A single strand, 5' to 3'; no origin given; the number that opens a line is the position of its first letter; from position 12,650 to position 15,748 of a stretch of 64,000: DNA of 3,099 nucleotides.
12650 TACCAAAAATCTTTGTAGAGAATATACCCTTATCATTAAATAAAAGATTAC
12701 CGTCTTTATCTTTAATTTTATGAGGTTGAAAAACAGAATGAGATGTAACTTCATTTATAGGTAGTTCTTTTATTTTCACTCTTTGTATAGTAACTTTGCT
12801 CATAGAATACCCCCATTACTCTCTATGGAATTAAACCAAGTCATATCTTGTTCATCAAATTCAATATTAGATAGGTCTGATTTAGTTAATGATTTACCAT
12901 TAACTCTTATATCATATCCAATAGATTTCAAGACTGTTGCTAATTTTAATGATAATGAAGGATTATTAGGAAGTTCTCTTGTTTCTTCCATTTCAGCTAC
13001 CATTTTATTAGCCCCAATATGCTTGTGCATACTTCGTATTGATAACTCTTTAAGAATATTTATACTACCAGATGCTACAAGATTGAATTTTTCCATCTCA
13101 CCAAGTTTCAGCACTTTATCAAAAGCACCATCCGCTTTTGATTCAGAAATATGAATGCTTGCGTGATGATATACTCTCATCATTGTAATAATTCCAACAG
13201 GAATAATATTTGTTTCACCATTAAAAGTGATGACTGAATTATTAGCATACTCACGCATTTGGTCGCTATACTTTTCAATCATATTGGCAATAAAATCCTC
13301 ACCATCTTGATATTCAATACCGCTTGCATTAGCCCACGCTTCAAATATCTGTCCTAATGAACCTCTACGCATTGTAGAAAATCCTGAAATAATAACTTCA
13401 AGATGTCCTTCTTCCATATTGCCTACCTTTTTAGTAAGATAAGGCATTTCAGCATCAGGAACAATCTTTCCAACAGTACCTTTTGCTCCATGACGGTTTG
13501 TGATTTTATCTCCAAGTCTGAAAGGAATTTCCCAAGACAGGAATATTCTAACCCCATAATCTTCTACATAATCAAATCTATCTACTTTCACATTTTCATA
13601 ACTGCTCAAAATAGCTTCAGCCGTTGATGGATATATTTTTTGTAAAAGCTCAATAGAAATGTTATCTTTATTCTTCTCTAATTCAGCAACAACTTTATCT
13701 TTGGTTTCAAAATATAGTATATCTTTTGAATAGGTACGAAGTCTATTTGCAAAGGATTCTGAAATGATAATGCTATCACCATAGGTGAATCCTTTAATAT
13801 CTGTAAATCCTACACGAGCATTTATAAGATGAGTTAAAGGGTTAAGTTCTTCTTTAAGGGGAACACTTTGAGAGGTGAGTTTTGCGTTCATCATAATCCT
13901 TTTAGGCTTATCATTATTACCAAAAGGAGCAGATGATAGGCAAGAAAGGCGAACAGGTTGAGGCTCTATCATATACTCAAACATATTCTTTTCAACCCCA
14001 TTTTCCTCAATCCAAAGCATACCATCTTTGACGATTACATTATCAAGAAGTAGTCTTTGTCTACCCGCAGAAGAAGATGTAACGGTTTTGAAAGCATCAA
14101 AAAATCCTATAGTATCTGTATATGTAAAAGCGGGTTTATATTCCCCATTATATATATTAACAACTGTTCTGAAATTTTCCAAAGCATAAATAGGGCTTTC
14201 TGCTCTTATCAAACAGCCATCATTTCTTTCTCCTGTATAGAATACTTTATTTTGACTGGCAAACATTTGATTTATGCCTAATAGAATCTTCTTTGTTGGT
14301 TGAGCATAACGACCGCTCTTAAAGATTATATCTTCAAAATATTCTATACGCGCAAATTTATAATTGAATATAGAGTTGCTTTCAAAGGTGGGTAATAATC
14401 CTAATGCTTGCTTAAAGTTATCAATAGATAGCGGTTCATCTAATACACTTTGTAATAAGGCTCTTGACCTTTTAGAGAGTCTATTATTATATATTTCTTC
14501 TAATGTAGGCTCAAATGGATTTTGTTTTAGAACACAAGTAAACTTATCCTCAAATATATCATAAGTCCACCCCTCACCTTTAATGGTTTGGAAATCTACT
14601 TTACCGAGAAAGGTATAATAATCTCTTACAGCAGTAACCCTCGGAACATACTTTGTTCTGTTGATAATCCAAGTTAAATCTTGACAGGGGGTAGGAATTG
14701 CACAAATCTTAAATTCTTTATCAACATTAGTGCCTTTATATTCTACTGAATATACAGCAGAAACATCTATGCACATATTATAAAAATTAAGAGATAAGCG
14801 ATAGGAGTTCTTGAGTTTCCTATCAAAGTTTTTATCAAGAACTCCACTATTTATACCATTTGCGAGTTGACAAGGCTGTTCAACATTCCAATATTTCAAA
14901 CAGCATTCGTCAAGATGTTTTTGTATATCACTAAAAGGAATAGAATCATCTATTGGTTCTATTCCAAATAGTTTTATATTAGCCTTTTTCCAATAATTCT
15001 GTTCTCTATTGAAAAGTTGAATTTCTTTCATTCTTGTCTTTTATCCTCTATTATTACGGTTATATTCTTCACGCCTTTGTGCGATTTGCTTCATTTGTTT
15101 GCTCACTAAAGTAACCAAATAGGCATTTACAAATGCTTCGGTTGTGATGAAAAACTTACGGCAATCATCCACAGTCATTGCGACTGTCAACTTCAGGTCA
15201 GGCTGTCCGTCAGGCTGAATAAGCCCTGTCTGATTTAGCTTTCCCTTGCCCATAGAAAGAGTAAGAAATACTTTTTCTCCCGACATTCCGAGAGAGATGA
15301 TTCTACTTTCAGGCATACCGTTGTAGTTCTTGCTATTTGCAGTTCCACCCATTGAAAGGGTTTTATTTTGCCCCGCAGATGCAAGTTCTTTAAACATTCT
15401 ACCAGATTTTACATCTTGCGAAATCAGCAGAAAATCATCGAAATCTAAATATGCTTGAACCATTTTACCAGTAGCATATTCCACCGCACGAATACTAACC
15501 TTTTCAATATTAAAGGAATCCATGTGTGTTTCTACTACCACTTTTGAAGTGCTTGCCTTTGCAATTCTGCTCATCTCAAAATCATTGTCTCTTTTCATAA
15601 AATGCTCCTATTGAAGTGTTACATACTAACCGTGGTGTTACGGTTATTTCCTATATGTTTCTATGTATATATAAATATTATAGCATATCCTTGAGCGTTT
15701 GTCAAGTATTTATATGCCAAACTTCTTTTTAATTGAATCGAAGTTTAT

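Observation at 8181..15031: Split multisubunit RNA polymerase (beta, beta'N, beta'C as separate genes) typical of jumbo phages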

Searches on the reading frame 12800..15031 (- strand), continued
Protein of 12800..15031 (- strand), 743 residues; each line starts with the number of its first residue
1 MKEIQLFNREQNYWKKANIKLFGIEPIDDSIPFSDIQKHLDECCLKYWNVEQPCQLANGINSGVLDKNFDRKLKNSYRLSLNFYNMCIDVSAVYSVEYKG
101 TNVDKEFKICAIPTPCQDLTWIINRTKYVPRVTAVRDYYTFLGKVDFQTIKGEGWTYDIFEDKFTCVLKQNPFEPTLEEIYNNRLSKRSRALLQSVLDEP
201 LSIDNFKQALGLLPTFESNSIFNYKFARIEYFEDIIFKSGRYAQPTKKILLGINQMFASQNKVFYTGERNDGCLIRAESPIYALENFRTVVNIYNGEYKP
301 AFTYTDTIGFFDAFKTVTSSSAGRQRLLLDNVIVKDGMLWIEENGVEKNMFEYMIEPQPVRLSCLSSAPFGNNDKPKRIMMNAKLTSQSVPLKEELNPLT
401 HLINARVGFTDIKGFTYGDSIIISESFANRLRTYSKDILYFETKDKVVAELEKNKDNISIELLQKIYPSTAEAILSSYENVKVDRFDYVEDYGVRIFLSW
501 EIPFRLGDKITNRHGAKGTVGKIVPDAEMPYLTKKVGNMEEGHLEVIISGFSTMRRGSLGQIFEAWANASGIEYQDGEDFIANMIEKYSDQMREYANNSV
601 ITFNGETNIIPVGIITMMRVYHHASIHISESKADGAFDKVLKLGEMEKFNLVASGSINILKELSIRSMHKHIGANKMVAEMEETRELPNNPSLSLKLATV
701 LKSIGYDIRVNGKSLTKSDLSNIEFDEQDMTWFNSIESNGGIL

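Call 52: find_related_loci(query=A4, collection=viral_contigs, flank=6000)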
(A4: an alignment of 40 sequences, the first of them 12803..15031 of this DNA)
Query A4 (743 aa) in viral_contigs; peptide patterns used: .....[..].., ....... (x = any residue, [..] = any of these).
35 stretches matched a pattern; 21 encode a relative of the query (tblastn E <= 1e-3); 20 distinct loci.
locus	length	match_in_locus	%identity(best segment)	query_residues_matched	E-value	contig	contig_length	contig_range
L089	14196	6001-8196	57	5-736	0e+0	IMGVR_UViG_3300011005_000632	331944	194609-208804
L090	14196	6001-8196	56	5-736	0e+0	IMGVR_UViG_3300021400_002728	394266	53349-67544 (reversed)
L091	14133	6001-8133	54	1-720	0e+0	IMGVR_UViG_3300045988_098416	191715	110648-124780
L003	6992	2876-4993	53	1-715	0e+0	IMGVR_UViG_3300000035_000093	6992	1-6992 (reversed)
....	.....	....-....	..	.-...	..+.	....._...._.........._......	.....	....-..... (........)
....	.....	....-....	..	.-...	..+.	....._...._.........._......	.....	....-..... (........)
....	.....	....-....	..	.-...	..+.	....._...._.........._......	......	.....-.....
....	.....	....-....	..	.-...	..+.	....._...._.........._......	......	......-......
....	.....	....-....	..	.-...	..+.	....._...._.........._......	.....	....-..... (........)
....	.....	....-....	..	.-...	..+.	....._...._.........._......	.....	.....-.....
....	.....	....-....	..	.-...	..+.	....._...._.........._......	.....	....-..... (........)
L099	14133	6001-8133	54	1-720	0e+0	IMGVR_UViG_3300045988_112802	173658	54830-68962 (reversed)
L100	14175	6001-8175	60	5-736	0e+0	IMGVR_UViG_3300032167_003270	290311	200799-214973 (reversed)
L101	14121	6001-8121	55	5-710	0e+0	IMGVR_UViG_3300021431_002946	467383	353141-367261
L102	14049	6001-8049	52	5-706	0e+0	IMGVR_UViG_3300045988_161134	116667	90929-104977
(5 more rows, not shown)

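Call 89: find_encoding_contigs(protein=P0001, flank=1000, max_places=4)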
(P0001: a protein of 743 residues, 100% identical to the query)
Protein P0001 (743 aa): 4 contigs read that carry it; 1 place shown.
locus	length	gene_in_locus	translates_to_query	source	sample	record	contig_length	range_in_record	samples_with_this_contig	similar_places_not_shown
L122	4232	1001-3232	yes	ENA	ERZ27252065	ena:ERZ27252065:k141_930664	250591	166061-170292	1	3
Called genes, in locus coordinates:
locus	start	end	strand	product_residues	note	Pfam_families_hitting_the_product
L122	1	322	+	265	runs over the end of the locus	-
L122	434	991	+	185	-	-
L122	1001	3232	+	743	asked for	PF00562:RNA_pol_Rpb2_6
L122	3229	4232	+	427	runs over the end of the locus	PF00623:RNA_pol_Rpb1_2 (weak)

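Call 107: search_protein_representatives(alignment_id=A4)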
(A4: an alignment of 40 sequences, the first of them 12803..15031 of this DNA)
Query: 40 sequences, 744 profile positions. Proteins with E-value up to 0.001 (for the whole library): 2291; up to 1e-10: 356; up to 1e-30: 47. The best 150 are listed.
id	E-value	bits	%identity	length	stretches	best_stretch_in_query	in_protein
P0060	0.0e+00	1150.9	-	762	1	1-742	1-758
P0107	0.0e+00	1073.4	-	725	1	1-737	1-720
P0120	0.0e+00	1023.6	-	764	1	1-734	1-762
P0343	2.0e-244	830.0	-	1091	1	1-725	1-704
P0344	4.0e-217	739.7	-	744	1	4-718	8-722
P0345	8.4e-209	712.2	-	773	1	1-735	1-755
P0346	4.2e-206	703.3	-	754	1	4-734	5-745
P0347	1.6e-204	698.1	-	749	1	1-721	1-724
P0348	9.6e-202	688.9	-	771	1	6-731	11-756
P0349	2.4e-174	598.3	-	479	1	278-726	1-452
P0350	1.0e-163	563.2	-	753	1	2-722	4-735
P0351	8.7e-160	550.2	-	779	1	12-721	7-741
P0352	1.1e-159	549.8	-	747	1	1-727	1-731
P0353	6.1e-158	544.1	-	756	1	3-722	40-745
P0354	8.1e-158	543.7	-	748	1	2-728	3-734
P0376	1.8e-60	221.8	-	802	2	285-733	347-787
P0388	3.7e-27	111.6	-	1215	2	491-656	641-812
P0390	1.3e-23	100.0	-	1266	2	492-654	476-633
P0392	2.3e-23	99.1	-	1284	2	492-655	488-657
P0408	1.7e-19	86.3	-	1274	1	368-666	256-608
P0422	3.1e-18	82.1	-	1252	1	367-667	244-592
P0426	1.0e-17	80.4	-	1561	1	368-703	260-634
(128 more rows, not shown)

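Call 108: search_protein_families(library=pfam, proteins=[P0343, P0390, P0392, P0388, P0408, P0376], max_evalue=0.001)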
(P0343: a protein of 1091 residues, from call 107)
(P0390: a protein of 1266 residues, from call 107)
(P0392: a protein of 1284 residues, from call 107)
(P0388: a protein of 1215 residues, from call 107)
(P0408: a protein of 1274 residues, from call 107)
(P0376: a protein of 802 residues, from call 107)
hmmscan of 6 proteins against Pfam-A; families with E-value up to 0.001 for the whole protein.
P0343 (1091 aa): 2 families
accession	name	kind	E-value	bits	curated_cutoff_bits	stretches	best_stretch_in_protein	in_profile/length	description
PF00623.25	RNA_pol_Rpb1_2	-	7.8e-07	29.9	25.3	1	983-1058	91-163/166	RNA polymerase Rpb1, domain 2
PF00562.33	RNA_pol_Rpb2_6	-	8.1e-07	28.9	23.4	1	482-602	220-347/373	RNA polymerase Rpb2, domain 6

P0390 (1266 aa): 2 families
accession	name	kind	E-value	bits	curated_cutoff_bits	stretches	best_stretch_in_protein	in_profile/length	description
PF00562.33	RNA_pol_Rpb2_6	-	2.9e-25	89.6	23.4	1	337-607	66-354/373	RNA polymerase Rpb2, domain 6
PF00623.25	RNA_pol_Rpb1_2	-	1.3e-07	32.4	25.3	1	895-951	93-150/166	RNA polymerase Rpb1, domain 2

P0392 (1284 aa): 2 families
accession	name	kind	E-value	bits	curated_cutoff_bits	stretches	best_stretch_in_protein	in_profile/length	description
PF00562.33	RNA_pol_Rpb2_6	-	1.5e-22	80.7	23.4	1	345-621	63-346/373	RNA polymerase Rpb2, domain 6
PF00623.25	RNA_pol_Rpb1_2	-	1.2e-07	32.6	25.3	1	892-949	93-150/166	RNA polymerase Rpb1, domain 2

P0388 (1215 aa): 2 families
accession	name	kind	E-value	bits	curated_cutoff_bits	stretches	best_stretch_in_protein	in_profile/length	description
PF00562.33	RNA_pol_Rpb2_6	-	2.5e-23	83.2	23.4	1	498-780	62-354/373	RNA polymerase Rpb2, domain 6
PF00623.25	RNA_pol_Rpb1_2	-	1.3e-10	42.3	25.3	1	1085-1135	101-150/166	RNA polymerase Rpb1, domain 2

P0408 (1274 aa): 4 families
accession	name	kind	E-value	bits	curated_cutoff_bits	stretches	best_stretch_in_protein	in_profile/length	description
PF00562.33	RNA_pol_Rpb2_6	-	6.2e-44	151.1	23.4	1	276-577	49-372/373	RNA polymerase Rpb2, domain 6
PF00623.25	RNA_pol_Rpb1_2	-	9.2e-30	104.5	25.3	2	796-856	95-155/166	RNA polymerase Rpb1, domain 2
PF04998.22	RNA_pol_Rpb1_5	-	3.7e-13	50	28.5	1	996-1153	1-99/267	RNA polymerase Rpb1, domain 5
PF04560.25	RNA_pol_Rpb2_7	-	2.6e-09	37.8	32.1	1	580-625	1-46/87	RNA polymerase Rpb2, domain 7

P0376 (802 aa): 1 family
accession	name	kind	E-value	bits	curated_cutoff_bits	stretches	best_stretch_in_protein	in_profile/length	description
PF00562.33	RNA_pol_Rpb2_6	-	2.2e-12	47.2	23.4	1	552-627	213-289/373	RNA polymerase Rpb2, domain 6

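Call 109: list_cluster_members(proteins=[P0408, P0390, P0388, P0343, P0426, P0422])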
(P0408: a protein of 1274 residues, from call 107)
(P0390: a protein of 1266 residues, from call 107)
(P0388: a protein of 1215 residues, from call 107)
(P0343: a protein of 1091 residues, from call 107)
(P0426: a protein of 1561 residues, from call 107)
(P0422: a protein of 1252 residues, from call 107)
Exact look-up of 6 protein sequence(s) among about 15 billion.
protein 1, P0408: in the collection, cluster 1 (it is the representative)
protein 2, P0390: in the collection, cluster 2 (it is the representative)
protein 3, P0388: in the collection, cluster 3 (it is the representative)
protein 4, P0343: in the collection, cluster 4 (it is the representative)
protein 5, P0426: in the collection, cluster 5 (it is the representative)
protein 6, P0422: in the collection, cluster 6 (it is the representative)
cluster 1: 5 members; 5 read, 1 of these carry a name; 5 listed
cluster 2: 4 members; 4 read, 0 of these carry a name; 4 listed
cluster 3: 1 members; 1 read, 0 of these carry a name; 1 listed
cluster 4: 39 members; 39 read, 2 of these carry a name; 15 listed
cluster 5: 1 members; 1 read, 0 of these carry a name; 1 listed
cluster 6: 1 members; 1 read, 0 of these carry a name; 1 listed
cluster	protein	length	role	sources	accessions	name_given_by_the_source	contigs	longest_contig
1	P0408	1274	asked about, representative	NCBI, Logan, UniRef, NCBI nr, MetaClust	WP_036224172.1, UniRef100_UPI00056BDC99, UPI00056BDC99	hypothetical protein [Mesoaciditoga lauensis] | DNA-directed RNA polymerase subunit beta n=1 Tax=Mesoaciditoga lauensis TaxID=1495039 ... | status=active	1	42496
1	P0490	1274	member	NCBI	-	-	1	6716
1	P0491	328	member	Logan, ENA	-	-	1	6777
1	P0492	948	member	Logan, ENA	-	-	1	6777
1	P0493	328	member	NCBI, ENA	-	-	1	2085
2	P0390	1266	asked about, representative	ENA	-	-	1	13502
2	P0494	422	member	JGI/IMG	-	-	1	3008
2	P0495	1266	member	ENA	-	-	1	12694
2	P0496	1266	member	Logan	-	-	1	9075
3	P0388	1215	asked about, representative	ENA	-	-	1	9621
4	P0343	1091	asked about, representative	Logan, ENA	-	-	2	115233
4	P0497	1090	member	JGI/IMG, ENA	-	RNA polymerase rpb2, domain 6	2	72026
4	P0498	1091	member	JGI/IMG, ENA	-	RNA polymerase rpb2, domain 6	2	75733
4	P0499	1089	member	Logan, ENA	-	-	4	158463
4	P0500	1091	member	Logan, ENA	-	-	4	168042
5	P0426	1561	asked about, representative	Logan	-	-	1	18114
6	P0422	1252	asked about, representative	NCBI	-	-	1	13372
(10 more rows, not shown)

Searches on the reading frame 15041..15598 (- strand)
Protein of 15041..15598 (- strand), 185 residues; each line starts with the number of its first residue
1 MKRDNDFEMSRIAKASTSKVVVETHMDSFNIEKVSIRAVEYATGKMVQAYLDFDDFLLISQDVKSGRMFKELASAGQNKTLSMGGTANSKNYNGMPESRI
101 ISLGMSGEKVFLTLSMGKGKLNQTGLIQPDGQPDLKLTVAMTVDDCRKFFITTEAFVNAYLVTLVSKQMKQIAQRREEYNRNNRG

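Call 3: search_protein_families(library=pfam, proteins=[window:15041-15598:-], max_evalue=0.01)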
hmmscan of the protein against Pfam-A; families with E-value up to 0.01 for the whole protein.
window:15041-15598:- (185 aa): 0 families

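Call 7: search_protein_families(library=phrogs, proteins=[window:15041-15598:-], max_evalue=0.001)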
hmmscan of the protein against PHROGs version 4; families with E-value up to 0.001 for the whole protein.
window:15041-15598:- (185 aa): 0 families

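Call 25: search_solved_structures(query=A2, max_evalue=10, show_alignments=2)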
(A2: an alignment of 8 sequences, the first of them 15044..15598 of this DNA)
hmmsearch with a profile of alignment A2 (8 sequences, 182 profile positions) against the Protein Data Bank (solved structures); distinct sequences matched with E-value up to 10: 0.

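Call 71: find_homologous_proteins(query=A2, max_evalue=0.001)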
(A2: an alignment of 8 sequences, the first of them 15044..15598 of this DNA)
Query A2 (8 sequences) (185 aa, profile of the alignment): 102 proteins with E <= 0.001 among 4509 candidates.
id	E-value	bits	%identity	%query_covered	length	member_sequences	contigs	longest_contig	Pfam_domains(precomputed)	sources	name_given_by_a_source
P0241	5.8e-94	331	49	98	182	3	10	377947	-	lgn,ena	-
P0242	9.0e-94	330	51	95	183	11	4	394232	-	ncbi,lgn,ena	-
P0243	1.6e-93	329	50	98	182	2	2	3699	-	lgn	-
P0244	1.6e-93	329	52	99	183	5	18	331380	-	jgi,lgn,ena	-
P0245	2.7e-93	329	51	99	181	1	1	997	-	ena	-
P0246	6.4e-93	327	50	96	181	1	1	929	-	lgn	-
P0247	1.2e-92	327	51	99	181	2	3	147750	-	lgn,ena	-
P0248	1.9e-92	326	51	99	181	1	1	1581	-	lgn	-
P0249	8.2e-92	324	49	99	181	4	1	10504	-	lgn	-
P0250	1.1e-91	323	51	99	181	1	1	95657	-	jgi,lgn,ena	-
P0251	1.6e-91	323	51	98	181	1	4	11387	-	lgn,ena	-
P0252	2.6e-91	322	47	98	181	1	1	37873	-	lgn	-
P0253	2.7e-91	322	49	99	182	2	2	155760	-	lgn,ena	-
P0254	5.0e-91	321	48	95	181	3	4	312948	-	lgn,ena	-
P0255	5.9e-91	321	47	99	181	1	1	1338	-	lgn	-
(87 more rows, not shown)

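Call 81: predict_structure(alignment_id=A7)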
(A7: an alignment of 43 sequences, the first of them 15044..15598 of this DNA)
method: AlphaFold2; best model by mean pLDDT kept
length: 185 residues; sequences in the alignment: 43
mean_pLDDT: 94.0   pTM: 0.85
mean pLDDT of the five models: 94.0, 93.1, 93.1, 92.7, 92.1
residues with pLDDT >= 90: 166; 70-90: 16; 50-70: 3; < 50: 0
segments of 3 or more residues with pLDDT < 50: none
pLDDT, mean of each block of 10 residues (from residue 1): 77 96 95 97 96 97 97 92 94 96 95 98 93 97 97 97 94 93 77
secondary structure, 60 per line:
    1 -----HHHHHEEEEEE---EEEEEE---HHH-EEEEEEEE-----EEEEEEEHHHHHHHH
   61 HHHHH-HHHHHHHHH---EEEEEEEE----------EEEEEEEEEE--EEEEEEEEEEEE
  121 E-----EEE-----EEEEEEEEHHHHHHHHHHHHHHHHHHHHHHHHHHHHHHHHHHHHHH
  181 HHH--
elements in order: H6-10 E11-16 E20-25 E33-40 E46-52 H53-65 H67-75 E79-86 E97-106 E109-121 E127-129 E135-142 H143-183

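Call 83: fold_search(model_id=the predicted structure, library=pdb)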
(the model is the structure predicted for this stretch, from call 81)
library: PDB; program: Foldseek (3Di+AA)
matches with E <= 10: 648; with E <= 0.001: 1
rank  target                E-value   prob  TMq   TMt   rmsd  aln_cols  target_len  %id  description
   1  8cht_C                2.1e-04  1.00  0.41  0.49   6.2       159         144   13  Crystal structure of human PURA (fragment Glu57-Glu212, PUR repeat I and II) (released 2024-02-21)
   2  8chv_A                2.2e-03  0.99  0.33  0.38   7.1       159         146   11  Crystal structure of human PURA (fragment Glu57-Glu212, PUR repeat I and II) R140P mutant (released 2024-02-21)
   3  3k44_B                2.6e-03  1.00  0.35  0.43   7.1       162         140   14  Crystal Structure of Drosophila melanogaster Pur-alpha (released 2009-10-27)
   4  8chu_B                3.5e-03  0.99  0.37  0.44   8.5       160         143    9  Crystal structure of human PURA repeat I-II K97E mutant (released 2024-02-21)
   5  5fgp_A                4.9e-03  1.00  0.40  0.47   6.9       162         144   13  Crystal structure of D. melanogaster Pur-alpha repeat I-II in complex with DNA. (released 2016-01-20)
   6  3k44_A                8.1e-03  0.93  0.30  0.35   7.6       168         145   13  Crystal Structure of Drosophila melanogaster Pur-alpha (released 2009-10-27)
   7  9xps_7                4.8e-02  0.28  0.18  0.16  18.0       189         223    8  The neck structure of the Phage Phikz (released 2026-02-11)
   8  6e8a_A                6.8e-02  0.51  0.24  0.29  12.1       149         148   14  Crystal structure of DcrB from Salmonella enterica at 1.92 Angstroms resolution (released 2018-10-31)
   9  7wb4_E                6.8e-02  0.38  0.18  0.04  11.7       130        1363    8  Cryo-EM structure of the NR subunit from X. laevis NPC (released 2022-03-02)
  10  4pws                  8.5e-02  0.28  0.24  0.24  14.4       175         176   15  Crystal structure of secreted proline rich antigen MTC28 (Rv0040c) at 2.15 A with bound chloride from Mycobacterium tube (released 2015-03-25)
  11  7oa8                  1.1e-01  0.21  0.20  0.12  14.5       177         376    6  PilC minor pilin of Streptococcus sanguinis SK36 type IV pili (released 2022-05-04)
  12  2vu4                  1.2e-01  0.18  0.20  0.23  13.0       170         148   12  Structure of PsbP protein from Spinacia oleracea at 1.98 A resolution (released 2009-07-21)
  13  2gid_A                1.3e-01  0.87  0.40  0.47   5.4       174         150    9  Crystal structures of trypanosoma bruciei MRP1/MRP2 (released 2006-09-05)
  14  9b85_N                1.3e-01  0.15  0.19  0.14  17.8       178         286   10  Cryo-EM structure of human dynactin complex bound to Chlamydia effector Dre1 (released 2025-04-16)
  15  6hxy_A                1.4e-01  0.28  0.22  0.27  13.9       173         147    7  Crystal structure of the head and coiled-coil domains of zebrafish CCDC61 (released 2020-04-29)
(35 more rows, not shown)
